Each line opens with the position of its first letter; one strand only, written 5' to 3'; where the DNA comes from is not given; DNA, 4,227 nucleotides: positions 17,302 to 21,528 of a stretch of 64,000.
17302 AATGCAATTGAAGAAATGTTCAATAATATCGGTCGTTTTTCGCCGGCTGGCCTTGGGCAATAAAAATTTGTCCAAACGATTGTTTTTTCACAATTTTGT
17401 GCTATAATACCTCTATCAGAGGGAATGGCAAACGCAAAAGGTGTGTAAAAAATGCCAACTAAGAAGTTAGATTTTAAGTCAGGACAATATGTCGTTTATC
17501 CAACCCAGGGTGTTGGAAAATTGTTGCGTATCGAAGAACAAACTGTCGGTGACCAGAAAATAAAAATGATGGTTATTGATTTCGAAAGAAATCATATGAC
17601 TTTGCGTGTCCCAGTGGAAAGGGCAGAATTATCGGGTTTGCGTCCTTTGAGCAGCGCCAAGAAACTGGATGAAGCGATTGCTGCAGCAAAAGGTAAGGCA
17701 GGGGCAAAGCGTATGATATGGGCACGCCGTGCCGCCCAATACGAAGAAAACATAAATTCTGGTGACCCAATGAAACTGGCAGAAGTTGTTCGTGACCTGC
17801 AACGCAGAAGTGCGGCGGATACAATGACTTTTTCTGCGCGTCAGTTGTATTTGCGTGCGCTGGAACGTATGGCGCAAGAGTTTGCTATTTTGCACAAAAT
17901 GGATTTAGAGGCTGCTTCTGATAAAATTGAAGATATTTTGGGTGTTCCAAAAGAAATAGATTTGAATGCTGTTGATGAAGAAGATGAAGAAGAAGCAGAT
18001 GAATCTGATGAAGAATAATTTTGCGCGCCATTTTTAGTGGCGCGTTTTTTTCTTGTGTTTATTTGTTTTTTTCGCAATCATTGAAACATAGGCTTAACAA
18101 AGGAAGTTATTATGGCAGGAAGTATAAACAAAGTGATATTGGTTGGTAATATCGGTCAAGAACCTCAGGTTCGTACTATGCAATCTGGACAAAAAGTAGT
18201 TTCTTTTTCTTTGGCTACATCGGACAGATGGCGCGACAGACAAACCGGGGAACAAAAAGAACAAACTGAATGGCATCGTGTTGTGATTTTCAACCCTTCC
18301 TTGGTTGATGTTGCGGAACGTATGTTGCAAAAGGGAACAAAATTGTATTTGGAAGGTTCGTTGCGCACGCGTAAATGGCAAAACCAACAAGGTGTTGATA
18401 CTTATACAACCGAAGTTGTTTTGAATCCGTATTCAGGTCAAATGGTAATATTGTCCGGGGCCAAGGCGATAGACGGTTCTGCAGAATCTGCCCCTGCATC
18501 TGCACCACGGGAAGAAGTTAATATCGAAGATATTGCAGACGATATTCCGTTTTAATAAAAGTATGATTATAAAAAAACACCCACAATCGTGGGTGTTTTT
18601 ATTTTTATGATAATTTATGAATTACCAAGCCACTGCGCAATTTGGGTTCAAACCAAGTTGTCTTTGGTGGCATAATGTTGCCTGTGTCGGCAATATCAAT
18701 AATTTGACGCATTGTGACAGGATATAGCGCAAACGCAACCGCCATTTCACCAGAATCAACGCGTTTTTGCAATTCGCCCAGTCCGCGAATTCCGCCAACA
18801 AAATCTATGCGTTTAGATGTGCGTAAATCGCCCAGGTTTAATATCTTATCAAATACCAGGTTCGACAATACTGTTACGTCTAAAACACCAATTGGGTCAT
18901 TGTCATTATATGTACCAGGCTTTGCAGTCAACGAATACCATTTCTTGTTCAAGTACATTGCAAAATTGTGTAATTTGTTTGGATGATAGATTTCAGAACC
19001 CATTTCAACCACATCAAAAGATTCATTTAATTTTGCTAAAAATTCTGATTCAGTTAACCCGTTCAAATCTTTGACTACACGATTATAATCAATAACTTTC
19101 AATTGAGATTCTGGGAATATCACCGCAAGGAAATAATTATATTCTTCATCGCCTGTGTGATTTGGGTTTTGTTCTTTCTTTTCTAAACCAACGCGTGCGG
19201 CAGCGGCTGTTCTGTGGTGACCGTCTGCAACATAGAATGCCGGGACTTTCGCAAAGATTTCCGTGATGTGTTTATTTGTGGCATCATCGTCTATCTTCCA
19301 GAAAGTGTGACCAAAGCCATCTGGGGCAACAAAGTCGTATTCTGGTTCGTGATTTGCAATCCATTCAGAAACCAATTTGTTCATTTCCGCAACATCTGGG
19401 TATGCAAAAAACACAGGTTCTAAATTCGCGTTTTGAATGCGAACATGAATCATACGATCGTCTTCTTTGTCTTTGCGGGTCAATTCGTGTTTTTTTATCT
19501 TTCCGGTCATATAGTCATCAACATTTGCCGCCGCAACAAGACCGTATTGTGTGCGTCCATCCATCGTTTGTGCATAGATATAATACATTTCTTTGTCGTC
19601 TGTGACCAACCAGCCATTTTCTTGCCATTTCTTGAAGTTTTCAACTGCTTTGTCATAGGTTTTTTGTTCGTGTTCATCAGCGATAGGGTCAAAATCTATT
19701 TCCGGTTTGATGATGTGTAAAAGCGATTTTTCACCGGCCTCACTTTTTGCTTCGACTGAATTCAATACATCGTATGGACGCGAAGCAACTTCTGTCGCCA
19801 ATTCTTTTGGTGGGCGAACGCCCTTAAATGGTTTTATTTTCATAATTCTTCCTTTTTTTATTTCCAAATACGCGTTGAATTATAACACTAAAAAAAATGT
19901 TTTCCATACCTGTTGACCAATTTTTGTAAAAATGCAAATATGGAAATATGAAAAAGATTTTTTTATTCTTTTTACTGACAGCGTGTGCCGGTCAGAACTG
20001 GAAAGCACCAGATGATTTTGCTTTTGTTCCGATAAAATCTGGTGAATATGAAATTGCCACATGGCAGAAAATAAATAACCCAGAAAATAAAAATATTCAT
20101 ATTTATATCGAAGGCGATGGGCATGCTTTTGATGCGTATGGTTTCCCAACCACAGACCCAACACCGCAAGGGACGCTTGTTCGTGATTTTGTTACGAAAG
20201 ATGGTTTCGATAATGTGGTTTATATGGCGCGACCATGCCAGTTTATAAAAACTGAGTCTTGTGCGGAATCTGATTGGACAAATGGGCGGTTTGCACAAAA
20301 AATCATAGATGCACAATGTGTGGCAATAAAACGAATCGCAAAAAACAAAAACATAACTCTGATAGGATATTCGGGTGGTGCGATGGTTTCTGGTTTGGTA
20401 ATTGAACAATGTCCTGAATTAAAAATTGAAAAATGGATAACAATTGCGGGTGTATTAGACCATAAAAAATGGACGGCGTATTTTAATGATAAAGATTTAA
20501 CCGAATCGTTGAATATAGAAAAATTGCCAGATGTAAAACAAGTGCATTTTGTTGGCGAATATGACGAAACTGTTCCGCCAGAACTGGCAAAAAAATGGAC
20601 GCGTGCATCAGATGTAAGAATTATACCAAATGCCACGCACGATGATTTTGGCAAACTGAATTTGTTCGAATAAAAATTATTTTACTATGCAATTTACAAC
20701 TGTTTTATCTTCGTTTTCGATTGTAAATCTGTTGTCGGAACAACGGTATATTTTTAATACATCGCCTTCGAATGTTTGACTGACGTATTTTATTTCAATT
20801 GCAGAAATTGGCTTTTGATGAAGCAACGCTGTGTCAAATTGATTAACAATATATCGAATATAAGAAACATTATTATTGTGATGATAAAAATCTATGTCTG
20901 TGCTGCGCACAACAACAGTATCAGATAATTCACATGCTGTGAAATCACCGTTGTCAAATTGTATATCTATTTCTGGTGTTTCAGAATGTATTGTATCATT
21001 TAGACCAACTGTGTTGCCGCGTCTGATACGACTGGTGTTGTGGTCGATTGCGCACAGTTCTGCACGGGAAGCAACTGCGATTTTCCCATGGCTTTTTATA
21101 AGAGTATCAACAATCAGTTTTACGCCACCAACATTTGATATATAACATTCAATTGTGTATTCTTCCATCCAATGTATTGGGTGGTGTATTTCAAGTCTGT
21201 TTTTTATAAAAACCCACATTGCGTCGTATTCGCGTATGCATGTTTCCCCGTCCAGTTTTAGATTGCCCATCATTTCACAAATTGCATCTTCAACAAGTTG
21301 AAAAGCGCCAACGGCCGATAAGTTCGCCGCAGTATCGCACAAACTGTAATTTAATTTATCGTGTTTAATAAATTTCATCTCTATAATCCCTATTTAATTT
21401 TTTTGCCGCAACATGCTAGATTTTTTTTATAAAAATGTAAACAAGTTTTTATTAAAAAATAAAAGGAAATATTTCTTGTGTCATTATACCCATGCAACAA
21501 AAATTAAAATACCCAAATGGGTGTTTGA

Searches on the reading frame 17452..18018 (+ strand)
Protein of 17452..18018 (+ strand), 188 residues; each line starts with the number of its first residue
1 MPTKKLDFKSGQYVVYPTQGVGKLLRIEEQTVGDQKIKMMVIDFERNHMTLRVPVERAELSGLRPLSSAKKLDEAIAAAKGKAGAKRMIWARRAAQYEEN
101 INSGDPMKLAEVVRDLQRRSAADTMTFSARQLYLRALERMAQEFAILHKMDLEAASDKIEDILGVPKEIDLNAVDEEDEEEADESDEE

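Call 43: search_protein_families(library=pfam, proteins=[window:17452-18018:+], max_evalue=0.001)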
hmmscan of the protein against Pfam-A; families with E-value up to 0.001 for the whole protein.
window:17452-18018:+ (188 aa): 2 families
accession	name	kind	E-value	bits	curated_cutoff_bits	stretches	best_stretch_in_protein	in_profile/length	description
PF21095.3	CarD_C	-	9e-16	58.1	23.1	1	81-159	8-86/87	CarD, C-terminal domain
PF02559.22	CarD_TRCF_RID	-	1.6e-13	50.9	23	1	8-66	1-56/57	CarD-like/TRCF RID domain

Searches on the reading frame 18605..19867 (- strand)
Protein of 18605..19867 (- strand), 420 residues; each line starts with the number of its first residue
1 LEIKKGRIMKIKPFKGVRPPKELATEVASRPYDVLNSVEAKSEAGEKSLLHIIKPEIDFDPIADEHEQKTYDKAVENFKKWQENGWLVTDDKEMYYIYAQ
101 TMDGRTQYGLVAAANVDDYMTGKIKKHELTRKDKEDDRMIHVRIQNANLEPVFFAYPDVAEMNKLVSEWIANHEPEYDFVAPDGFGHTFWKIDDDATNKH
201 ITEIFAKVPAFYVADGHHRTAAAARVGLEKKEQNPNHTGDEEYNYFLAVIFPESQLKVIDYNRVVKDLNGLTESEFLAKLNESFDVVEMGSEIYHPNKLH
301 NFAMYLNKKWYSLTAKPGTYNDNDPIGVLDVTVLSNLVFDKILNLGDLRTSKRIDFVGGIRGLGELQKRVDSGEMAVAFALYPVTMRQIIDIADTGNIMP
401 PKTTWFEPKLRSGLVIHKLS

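Call 43: search_protein_families(library=pfam, proteins=[window:18605-19867:-], max_evalue=0.001)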
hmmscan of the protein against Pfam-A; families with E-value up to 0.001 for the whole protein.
window:18605-19867:- (420 aa): 1 family
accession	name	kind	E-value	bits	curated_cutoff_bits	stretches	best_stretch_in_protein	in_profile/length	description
PF06245.16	DUF1015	-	3e-114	381.7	25.8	1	11-332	1-325/325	Protein of unknown function (DUF1015)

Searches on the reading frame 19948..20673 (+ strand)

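Call 43: search_protein_families(library=pfam, proteins=[window:19948-20673:+], max_evalue=0.001)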
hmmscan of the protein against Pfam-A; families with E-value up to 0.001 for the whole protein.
window:19948-20673:+ (241 aa): 1 family
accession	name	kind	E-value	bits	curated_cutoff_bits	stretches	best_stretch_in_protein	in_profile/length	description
PF02089.21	Palm_thioest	-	0.00049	20.3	26.8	0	116-169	54-109/254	Palmitoyl protein thioesterase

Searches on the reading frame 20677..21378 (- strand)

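Call 43: search_protein_families(library=pfam, proteins=[window:20677-21378:-], max_evalue=0.001)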
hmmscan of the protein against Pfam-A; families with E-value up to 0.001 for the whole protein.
window:20677-21378:- (233 aa): 3 families
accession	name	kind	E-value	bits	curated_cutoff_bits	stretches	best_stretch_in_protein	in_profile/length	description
PF20791.3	Acyl-ACP_TE_C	-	9.6e-11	42.2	21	1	154-213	11-70/101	Acyl-ACP thioesterase C-terminal domain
PF13279.12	4HBT_2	-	9.1e-05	23.3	25.5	0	157-209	1-66/122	Thioesterase-like superfamily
PF01643.23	Acyl-ACP_TE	-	0.00018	21.7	23.7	1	8-118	9-120/131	Acyl-ACP thioesterase N-terminal domain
